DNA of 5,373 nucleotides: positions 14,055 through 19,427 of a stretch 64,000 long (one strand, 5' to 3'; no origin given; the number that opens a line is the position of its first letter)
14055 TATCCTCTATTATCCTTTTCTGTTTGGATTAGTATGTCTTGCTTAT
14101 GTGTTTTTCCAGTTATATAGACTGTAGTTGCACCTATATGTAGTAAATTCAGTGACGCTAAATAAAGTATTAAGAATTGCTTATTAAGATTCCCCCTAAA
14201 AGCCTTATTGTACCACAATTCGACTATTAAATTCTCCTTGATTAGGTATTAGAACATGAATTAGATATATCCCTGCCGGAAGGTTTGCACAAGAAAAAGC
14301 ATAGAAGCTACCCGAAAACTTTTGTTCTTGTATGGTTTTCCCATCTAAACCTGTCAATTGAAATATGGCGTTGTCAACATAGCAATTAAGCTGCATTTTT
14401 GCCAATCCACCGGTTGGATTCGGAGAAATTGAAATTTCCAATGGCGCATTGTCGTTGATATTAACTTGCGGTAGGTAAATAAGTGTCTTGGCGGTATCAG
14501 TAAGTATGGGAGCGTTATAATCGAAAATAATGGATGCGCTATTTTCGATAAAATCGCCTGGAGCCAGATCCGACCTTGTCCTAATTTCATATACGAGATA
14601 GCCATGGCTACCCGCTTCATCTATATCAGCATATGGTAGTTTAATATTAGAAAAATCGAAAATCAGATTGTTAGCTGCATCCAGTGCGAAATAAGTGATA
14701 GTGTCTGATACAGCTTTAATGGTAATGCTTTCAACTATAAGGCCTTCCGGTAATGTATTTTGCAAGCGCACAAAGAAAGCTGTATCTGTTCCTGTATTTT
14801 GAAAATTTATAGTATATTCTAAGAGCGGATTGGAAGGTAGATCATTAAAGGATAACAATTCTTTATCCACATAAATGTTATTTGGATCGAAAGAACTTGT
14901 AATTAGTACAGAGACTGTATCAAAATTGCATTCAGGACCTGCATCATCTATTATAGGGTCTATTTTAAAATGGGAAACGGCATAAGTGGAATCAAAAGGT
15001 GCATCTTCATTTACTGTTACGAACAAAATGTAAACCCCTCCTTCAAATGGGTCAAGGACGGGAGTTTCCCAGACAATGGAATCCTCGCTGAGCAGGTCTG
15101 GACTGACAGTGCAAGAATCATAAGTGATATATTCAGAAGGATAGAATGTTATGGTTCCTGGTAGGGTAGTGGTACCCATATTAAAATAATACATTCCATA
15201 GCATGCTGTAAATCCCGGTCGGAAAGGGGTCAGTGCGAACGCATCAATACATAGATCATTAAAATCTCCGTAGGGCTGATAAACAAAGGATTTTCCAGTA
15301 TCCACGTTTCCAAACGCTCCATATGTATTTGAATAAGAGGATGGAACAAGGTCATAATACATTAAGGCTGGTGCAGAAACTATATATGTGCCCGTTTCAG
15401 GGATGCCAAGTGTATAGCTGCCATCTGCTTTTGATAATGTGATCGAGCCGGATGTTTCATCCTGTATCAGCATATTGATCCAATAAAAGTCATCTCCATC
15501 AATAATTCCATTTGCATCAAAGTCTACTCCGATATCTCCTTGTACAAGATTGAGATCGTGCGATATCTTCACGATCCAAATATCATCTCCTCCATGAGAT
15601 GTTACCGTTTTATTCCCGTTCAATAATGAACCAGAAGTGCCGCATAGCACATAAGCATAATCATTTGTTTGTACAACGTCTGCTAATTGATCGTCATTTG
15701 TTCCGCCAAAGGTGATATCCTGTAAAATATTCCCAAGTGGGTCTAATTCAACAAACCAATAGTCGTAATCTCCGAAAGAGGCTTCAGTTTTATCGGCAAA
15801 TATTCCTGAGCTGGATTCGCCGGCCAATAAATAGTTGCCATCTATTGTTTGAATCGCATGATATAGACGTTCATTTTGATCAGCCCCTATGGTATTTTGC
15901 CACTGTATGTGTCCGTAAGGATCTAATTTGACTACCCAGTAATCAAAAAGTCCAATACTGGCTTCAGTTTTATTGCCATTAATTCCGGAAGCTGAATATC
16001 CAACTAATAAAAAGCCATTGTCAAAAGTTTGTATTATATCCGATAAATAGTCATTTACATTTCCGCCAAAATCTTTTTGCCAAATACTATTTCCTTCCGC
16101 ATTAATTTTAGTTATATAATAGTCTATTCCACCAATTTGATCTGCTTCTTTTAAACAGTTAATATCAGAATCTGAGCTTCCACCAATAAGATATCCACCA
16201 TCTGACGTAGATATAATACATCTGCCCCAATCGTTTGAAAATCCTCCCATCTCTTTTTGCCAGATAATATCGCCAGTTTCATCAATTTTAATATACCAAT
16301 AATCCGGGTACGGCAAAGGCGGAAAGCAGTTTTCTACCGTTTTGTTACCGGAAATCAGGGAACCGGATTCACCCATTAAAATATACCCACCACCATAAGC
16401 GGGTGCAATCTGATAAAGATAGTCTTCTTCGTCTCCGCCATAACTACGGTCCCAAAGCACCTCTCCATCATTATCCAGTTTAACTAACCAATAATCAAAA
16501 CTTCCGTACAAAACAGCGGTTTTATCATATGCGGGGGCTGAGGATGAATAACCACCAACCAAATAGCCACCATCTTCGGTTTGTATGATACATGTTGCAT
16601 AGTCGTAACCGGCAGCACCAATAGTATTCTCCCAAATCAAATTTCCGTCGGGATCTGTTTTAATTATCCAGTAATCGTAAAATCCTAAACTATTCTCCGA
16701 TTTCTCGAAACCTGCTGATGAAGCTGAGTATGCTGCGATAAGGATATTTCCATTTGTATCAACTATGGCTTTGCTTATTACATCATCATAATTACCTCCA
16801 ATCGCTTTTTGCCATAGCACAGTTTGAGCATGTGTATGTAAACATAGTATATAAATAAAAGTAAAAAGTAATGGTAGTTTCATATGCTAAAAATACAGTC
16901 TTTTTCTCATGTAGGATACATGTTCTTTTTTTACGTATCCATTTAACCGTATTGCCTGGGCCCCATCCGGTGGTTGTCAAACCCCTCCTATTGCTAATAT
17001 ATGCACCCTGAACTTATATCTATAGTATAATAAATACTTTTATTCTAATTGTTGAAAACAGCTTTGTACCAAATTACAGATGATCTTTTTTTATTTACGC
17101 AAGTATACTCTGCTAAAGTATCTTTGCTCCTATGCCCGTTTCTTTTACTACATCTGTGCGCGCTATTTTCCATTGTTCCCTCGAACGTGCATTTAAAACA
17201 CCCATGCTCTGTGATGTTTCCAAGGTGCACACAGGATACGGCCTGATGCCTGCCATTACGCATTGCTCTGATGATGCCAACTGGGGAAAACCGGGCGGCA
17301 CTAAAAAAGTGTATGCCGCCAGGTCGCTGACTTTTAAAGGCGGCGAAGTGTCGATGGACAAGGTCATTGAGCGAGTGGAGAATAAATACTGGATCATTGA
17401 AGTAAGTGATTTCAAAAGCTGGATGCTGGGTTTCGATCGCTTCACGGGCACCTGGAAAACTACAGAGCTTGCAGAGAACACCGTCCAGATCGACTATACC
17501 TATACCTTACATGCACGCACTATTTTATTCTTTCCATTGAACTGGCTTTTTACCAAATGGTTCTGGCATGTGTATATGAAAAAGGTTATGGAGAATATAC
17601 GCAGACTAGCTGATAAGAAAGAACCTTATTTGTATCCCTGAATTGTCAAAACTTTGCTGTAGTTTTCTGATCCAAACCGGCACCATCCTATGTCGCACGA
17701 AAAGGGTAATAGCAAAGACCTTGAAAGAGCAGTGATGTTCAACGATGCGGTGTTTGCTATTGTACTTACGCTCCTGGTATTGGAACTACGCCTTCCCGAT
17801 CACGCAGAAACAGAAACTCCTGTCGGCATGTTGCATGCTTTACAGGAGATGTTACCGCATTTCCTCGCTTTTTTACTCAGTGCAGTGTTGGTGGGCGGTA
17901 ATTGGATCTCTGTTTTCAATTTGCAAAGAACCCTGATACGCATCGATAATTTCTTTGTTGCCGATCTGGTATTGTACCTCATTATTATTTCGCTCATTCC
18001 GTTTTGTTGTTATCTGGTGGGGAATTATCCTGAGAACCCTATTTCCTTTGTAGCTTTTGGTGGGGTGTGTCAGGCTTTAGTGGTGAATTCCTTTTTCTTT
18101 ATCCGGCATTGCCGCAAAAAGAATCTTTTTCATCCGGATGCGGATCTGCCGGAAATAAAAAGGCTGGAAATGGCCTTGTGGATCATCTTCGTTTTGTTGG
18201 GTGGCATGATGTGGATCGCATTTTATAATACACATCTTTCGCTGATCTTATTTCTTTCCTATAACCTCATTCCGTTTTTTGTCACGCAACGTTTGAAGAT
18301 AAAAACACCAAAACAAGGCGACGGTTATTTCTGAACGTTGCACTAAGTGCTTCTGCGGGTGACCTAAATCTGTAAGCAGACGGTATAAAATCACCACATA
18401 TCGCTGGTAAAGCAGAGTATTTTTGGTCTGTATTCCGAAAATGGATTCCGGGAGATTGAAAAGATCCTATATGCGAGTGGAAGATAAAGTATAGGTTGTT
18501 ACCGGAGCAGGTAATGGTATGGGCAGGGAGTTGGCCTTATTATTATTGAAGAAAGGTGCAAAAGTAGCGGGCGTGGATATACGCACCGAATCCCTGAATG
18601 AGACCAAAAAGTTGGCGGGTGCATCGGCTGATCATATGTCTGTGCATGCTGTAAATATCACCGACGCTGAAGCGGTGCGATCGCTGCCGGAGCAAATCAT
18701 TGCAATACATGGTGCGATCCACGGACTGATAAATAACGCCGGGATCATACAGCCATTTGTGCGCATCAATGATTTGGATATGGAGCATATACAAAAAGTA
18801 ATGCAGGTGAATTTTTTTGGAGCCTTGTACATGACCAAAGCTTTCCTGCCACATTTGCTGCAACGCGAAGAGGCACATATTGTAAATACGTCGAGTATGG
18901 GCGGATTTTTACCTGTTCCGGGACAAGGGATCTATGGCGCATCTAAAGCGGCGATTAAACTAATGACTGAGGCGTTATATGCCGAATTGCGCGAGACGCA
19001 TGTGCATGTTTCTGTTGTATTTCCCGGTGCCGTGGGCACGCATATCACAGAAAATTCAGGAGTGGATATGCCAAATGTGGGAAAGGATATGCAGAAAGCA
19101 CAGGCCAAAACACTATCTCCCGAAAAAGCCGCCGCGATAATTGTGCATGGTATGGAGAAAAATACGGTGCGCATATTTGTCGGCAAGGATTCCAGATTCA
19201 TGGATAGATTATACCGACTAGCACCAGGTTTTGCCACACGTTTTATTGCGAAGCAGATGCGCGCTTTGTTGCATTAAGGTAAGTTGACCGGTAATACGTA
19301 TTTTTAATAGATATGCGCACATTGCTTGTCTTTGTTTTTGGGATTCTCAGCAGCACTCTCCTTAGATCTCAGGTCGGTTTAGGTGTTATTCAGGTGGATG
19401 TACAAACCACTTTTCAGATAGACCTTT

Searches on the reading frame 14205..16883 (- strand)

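Call 39: search_protein_families(library=pfam, proteins=[window:14205-16883:-], max_evalue=0.00001)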
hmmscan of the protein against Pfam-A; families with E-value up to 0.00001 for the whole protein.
window:14205-16883:- (892 aa): 1 family
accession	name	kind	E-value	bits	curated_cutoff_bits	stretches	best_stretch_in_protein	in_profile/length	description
PF24595.1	DUF7619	-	4.6e-34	117.8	27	1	666-800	1-132/133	Domain of unknown function (DUF7619)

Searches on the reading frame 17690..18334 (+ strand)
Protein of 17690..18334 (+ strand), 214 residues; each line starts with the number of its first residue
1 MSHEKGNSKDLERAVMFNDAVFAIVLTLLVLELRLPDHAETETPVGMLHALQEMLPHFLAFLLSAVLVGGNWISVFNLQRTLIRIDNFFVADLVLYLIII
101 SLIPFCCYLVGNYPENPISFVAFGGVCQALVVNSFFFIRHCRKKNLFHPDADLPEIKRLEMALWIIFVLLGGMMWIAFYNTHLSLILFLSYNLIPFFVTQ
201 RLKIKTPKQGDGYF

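Call 39: search_protein_families(library=pfam, proteins=[window:17690-18334:+], max_evalue=0.00001)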
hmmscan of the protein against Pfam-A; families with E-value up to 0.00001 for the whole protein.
window:17690-18334:+ (214 aa): 1 family
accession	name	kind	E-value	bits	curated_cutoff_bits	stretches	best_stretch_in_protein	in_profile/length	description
PF06736.16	TMEM175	-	4.2e-16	59.7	25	1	13-104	1-88/88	Endosomal/lysosomal potassium channel TMEM175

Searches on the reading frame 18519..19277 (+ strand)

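Call 39: search_protein_families(library=pfam, proteins=[window:18519-19277:+], max_evalue=0.00001)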
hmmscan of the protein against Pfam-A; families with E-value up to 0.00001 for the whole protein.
window:18519-19277:+ (252 aa): 3 families
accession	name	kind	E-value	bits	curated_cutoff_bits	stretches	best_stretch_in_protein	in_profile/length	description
PF00106.31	adh_short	-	1.1e-45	155.9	26.6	1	1-180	12-190/195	short chain dehydrogenase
PF13561.12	adh_short_C2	-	5.2e-34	118.3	27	1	1-192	8-195/236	Enoyl-(Acyl carrier protein) reductase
PF08659.16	KR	-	9.2e-11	42.4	22.6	1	1-163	12-169/180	KR domain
